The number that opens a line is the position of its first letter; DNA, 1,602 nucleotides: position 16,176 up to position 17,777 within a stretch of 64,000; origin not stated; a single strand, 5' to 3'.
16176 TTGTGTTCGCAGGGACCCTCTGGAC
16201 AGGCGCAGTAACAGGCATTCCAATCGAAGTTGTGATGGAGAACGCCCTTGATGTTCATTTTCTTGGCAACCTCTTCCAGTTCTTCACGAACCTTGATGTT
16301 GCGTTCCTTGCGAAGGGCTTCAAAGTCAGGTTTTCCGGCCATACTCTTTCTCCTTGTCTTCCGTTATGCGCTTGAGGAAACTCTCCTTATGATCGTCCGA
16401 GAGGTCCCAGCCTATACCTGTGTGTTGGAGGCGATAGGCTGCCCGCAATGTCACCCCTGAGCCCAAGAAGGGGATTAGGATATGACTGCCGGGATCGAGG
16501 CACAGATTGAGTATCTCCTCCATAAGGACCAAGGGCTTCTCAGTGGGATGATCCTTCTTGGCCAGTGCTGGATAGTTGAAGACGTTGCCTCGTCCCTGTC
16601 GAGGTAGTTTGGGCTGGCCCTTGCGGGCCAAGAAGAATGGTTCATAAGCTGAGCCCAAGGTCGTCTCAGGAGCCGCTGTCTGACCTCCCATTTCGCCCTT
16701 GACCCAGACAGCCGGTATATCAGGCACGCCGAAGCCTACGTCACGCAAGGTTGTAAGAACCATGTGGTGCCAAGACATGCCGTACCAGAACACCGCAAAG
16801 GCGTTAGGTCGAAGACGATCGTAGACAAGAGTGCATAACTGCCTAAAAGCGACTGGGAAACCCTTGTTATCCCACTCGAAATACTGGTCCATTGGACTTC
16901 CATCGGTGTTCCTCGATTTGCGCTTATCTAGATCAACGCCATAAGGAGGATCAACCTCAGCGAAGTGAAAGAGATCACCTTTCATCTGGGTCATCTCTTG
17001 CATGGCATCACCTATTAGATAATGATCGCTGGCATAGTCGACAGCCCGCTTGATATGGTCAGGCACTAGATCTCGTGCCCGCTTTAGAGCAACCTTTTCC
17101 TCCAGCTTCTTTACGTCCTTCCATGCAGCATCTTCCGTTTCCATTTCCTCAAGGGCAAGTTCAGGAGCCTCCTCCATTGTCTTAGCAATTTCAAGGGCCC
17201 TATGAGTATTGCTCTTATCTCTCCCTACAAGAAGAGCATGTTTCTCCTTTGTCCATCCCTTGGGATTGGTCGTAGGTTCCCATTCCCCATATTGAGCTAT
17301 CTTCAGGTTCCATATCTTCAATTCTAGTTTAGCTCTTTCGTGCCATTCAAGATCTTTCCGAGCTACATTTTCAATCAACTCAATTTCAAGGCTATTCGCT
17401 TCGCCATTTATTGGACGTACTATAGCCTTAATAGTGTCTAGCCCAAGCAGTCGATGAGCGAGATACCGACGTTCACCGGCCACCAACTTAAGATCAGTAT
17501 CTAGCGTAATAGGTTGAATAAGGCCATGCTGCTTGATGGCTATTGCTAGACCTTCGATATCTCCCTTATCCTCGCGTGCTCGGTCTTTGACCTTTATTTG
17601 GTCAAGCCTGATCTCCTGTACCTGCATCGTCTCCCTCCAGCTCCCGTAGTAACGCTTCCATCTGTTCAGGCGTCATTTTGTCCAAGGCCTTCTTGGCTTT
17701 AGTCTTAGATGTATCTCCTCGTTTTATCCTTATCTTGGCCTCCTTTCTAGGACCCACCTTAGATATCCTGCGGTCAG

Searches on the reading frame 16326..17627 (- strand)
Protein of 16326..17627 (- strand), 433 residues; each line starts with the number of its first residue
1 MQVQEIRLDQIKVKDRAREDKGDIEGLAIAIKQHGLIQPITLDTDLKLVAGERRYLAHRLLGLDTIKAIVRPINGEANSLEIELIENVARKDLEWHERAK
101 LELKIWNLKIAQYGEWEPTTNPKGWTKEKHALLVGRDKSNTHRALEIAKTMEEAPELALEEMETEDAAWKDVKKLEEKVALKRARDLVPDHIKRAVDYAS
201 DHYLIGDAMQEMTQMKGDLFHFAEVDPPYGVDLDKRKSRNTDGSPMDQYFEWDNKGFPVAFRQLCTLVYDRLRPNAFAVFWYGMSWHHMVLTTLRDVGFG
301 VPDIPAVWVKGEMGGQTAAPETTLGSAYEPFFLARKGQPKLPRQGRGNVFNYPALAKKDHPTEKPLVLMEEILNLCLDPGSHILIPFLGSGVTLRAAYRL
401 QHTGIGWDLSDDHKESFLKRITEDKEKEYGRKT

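Call 16: search_protein_families(library=phrogs, proteins=[window:16326-17627:-], max_evalue=0.001)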
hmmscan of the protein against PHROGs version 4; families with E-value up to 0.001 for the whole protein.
window:16326-17627:- (433 aa): 19 families
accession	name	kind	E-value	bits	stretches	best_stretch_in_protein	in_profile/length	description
phrog_498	-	other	1.7e-27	97.3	1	1-428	33-427/633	DNA methyltransferase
phrog_67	-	other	3.5e-23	83.6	1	206-425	129-347/743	DNA methyltransferase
phrog_3264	-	DNA, RNA and nucleotide metabolism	7.9e-20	72.7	1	2-152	48-212/337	ParB-like partition protein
phrog_12047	-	DNA, RNA and nucleotide metabolism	2.7e-18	67.5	1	6-101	3-98/301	ParB-like partition nuclease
phrog_4715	-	DNA, RNA and nucleotide metabolism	9.2e-18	65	1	2-171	146-324/630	ParB-like partition protein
phrog_6218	-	DNA, RNA and nucleotide metabolism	6.6e-14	52.9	1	18-100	21-109/506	ParB-like partition protein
phrog_3008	-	other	6.8e-10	39.6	1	356-428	146-218/244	DNA methyltransferase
phrog_21315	-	unknown function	1.9e-08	34.7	1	20-161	28-161/415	-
phrog_3951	-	unknown function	2.1e-08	35.1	1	2-100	17-122/301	-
phrog_6952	-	other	3.2e-08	34.6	1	359-423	113-177/181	DNA methyltransferase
phrog_620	-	DNA, RNA and nucleotide metabolism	5.3e-08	34.2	1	1-87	7-95/217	ParB-like partition protein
phrog_8071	-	DNA, RNA and nucleotide metabolism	2.7e-07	31.2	1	1-131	5-127/389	ParB-like partition protein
phrog_940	-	DNA, RNA and nucleotide metabolism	1.1e-06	29.1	1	2-99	5-104/388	nuclease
phrog_18056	-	DNA, RNA and nucleotide metabolism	1.4e-06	28.4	1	1-108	1-88/387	ParB-like partition nuclease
phrog_23085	-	unknown function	9.8e-06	26.3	1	358-426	42-110/138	-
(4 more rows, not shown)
